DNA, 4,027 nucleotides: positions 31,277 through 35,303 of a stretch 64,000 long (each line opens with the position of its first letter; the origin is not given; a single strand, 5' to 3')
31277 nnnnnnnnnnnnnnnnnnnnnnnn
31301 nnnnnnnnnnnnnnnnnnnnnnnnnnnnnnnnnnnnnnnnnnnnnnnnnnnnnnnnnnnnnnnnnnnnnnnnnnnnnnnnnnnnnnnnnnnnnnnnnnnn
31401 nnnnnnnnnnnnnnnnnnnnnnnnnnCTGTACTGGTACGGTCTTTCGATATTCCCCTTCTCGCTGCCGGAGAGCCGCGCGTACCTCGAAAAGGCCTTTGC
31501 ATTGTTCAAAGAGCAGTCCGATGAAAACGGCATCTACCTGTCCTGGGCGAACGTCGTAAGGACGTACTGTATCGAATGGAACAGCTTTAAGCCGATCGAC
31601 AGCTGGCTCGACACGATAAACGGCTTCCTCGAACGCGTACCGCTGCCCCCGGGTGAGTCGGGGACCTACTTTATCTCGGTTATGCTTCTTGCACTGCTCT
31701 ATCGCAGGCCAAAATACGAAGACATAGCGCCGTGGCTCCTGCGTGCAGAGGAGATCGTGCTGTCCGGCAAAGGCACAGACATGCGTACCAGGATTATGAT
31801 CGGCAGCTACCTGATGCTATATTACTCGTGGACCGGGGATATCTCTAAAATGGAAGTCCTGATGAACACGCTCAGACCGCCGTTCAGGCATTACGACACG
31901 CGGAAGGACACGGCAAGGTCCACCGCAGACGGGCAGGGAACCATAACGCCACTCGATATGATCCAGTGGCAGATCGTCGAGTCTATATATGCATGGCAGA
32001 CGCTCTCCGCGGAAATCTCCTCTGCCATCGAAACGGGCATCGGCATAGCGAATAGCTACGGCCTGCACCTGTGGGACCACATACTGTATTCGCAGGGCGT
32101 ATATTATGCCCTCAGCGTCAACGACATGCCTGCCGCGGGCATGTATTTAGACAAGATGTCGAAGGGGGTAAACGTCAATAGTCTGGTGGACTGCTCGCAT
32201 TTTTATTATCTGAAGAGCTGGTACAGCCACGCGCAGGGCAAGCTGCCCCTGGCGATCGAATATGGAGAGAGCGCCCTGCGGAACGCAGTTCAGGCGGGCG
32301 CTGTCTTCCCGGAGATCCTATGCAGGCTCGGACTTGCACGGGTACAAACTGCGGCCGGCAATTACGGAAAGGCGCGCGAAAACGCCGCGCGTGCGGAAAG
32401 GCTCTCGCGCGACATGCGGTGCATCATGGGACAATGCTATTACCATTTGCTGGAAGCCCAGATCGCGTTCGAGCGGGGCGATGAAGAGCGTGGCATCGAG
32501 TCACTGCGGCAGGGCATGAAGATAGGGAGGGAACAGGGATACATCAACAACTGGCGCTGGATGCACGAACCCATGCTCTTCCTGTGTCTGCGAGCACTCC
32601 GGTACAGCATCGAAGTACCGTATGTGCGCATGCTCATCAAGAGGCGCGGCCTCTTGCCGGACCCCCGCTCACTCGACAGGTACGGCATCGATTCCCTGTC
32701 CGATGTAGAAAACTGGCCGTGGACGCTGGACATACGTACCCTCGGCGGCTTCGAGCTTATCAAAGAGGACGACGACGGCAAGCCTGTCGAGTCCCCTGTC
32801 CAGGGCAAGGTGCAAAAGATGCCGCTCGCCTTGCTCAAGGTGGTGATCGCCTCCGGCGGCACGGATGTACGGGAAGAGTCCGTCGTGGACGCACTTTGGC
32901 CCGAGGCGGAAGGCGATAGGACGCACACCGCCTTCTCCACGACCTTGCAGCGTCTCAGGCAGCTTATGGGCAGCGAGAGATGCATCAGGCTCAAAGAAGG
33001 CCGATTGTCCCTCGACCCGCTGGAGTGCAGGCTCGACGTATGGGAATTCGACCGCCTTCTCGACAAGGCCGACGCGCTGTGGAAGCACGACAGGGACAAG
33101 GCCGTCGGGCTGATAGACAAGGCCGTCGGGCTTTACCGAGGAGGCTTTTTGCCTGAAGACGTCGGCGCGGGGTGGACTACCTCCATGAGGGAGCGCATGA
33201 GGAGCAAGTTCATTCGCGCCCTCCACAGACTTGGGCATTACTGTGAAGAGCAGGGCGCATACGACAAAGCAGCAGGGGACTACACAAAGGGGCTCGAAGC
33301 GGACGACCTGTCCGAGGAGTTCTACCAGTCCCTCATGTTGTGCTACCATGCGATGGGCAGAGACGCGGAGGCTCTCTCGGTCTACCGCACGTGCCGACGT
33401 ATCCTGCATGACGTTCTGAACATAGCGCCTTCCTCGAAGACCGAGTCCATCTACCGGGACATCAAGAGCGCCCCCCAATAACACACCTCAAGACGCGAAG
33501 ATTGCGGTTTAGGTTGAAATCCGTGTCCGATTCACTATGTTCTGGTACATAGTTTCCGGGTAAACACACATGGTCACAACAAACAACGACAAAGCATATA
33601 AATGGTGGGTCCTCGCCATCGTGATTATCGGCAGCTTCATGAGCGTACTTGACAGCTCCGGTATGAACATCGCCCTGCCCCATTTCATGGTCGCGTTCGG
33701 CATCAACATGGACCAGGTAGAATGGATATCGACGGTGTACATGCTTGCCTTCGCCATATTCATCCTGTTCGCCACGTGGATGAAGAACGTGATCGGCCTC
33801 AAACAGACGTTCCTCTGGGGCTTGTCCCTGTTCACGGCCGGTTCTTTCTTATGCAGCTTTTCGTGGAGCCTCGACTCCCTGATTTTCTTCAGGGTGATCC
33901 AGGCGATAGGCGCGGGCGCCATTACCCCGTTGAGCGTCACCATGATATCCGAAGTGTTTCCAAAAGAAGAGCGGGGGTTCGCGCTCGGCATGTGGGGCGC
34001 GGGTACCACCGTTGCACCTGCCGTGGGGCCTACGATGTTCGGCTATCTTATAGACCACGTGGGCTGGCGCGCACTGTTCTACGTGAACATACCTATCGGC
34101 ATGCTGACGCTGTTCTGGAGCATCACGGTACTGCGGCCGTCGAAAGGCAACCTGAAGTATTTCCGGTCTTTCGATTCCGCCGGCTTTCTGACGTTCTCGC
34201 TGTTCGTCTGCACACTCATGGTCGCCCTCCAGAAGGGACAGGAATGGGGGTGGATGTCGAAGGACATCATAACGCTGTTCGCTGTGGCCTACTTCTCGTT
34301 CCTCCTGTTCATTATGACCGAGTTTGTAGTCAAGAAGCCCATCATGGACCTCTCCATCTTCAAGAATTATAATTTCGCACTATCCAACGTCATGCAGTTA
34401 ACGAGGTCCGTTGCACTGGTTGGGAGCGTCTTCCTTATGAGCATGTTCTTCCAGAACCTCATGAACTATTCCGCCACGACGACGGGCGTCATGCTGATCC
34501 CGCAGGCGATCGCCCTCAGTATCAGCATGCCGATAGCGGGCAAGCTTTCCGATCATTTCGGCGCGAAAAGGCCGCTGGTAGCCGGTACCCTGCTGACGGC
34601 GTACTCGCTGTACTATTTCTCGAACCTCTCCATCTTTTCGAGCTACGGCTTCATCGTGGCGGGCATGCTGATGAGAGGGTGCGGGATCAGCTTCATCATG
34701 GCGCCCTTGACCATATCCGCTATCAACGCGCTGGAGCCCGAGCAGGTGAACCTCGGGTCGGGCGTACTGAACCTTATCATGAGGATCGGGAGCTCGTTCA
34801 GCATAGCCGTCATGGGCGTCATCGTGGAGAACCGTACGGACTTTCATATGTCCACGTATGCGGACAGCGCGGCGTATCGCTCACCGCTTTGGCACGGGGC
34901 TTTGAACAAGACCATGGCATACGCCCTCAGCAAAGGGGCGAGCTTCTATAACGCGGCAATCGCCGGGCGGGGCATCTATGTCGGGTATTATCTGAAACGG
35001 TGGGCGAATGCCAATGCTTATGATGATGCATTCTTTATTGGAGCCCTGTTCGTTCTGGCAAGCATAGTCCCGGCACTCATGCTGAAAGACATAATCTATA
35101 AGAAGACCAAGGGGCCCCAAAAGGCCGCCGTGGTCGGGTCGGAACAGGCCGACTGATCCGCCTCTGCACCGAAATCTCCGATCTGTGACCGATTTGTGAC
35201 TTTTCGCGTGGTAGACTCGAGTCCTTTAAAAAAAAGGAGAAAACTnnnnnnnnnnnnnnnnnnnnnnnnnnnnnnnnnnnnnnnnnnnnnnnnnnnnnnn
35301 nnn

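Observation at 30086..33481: STAND regulator with inverted SARP architecture: N-terminal MalT-like NTPase and helical sensor, C-terminal winged-helix + BTAD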

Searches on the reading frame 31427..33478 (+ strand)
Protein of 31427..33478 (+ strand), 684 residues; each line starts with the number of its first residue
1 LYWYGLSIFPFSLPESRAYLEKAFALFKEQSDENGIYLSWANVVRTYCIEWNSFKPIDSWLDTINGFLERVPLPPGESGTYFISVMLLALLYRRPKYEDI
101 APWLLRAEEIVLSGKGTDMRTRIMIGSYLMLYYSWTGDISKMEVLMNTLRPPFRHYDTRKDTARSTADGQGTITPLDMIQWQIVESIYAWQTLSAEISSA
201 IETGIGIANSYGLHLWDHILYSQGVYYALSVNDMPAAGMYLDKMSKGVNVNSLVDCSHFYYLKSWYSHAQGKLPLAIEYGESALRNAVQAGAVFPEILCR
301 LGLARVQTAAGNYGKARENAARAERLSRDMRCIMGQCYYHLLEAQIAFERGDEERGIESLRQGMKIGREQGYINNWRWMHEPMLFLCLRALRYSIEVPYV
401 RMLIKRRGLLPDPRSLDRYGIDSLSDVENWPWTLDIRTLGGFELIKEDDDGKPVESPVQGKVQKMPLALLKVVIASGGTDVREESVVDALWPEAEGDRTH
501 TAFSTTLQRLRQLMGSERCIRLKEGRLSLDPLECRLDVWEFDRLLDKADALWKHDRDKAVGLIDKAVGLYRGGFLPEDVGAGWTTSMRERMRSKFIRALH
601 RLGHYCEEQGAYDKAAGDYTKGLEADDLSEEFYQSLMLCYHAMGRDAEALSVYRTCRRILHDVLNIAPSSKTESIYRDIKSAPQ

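Call 50: search_protein_representatives(protein=window:31427-33478:+)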
Query: 684 residues. Proteins with E-value up to 0.001 (for the whole library): 36868; up to 1e-10: 9615; up to 1e-30: 3133. The best 150 are listed.
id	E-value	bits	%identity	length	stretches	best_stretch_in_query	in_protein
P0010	1.3e-216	737.4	52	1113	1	1-682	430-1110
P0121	2.3e-144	498.6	42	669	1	1-680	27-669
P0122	2.7e-136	471.9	38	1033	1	1-682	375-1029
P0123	5.9e-132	457.6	40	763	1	2-682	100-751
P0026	7.6e-132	457.2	41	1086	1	1-679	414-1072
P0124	1.5e-131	456.3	38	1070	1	1-682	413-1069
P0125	2.4e-130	452.3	40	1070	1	1-678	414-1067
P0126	2.9e-130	452.0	39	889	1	1-678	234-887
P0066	1.5e-129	449.6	37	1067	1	1-680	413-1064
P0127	7.2e-129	447.4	38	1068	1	2-673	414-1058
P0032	5.5e-126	437.8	40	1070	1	2-681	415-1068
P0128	4.0e-125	435.0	40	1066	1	14-680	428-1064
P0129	4.3e-125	434.9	38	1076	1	1-679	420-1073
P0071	3.0e-124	432.1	39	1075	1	1-677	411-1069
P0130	4.1e-124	431.7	38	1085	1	2-681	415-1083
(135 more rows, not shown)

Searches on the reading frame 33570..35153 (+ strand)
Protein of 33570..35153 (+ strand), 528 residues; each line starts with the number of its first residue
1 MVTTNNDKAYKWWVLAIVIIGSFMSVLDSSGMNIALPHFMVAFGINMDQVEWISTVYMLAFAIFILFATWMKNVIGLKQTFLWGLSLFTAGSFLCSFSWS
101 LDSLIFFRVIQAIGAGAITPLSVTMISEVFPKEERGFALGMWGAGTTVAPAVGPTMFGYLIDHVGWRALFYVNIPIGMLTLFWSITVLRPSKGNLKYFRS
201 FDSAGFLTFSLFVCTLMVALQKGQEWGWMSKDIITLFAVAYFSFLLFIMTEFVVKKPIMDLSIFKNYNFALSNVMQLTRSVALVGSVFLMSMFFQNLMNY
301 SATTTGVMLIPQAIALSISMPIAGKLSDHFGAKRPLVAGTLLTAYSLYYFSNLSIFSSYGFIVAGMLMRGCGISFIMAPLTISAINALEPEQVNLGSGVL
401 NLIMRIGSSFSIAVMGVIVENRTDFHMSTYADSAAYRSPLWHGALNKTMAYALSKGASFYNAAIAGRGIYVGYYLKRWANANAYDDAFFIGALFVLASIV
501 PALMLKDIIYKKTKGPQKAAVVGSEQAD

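Call 7: search_protein_families(library=pfam, proteins=[window:33570-35153:+], max_evalue=0.001)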
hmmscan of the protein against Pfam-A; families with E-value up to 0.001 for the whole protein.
window:33570-35153:+ (528 aa): 3 families
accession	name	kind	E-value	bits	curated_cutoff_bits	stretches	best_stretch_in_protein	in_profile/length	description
PF07690.21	MFS_1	-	3.6e-48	164.7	33.4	1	19-410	2-345/347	Major Facilitator Superfamily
PF00083.30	Sugar_tr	-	1.1e-10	41.5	22.3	1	49-186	47-190/452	Sugar (and other) transporter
PF13347.12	MFS_2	-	1.2e-08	34.4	27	1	15-175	230-395/427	MFS/sugar transport protein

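Call 64: search_protein_families(library=padloc, proteins=[window:33570-35153:+], max_evalue=0.01)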
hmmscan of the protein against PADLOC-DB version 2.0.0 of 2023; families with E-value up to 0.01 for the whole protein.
window:33570-35153:+ (528 aa): 0 families

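Call 65: search_protein_families(library=ncbifam, proteins=[window:33570-35153:+], max_evalue=0.01)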
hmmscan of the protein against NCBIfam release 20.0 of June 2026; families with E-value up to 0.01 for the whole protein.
window:33570-35153:+ (528 aa): 57 families (the best 25 are shown)
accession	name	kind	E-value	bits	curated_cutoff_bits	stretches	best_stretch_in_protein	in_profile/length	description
TIGR00711.1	efflux_EmrB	subfamily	4.8e-107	358.7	230.2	1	17-502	6-482/485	DHA2 family efflux MFS transporter permease subunit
NF000391.1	EmrB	exception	1.5e-60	205.3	925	1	16-453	14-452/501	multidrug efflux MFS transporter permease subunit EmrB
NF000025.1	MFS_efflux_tcmA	exception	1.6e-54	185.5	999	1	10-425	23-438/538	tetracenomycin C efflux MFS transporter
NF000060.1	MFS_efflux_LmrB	exception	2.2e-43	148.8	800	1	7-434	10-438/479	lincomycin efflux MFS transporter Lmr(B)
NF011571.1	PRK14995.1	subfamily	1.8e-41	142.4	701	1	11-420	4-412/493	SmvA family efflux MFS transporter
NF007799.0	PRK10504.1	subfamily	6e-41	140.8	426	1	12-431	9-425/471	multidrug transporter subunit MdtD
NF040856.1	FexB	exception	4.1e-36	124.8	950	1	5-426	4-427/469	chloramphenicol/florfenicol efflux MFS transporter FexB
NF000218.1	FexA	exception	4.3e-35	121.3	900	1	26-425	34-435/475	chloramphenicol/florfenicol efflux MFS transporter FexA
NF000095.1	tet_MFS_OtrB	exception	2.6e-29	102.2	999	1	19-417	32-435/563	oxytetracycline resistance efflux MFS transporter OtrB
NF000009.1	tet_MFS_Tcr3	exception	1.7e-28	99.4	1000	1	51-416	68-440/512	tetracycline efflux MFS transporter Tcr3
NF040895.2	MFS_effux_SdrM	equivalog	9.6e-28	97.5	550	1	14-420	8-405/441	multidrug efflux MFS transporter SdrM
NF000031.1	MFS_efflux_LmrA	exception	2.2e-27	95.9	850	1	11-417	29-435/484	lincomycin efflux MFS transporter Lmr(A)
NF033896.2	MFS_LfrA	equivalog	2.7e-23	82.3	825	1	7-419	14-424/504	efflux MFS transporter LfrA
TIGR00895.1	2A0115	subfamily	4.1e-23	81.9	418.55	1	2-184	6-190/398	aromatic acid/H+ symport family MFS transporter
NF012180.1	tet_MFS_43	exception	7.7e-23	81.2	999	1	12-419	20-427/484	tetracycline efflux MFS transporter Tet(43)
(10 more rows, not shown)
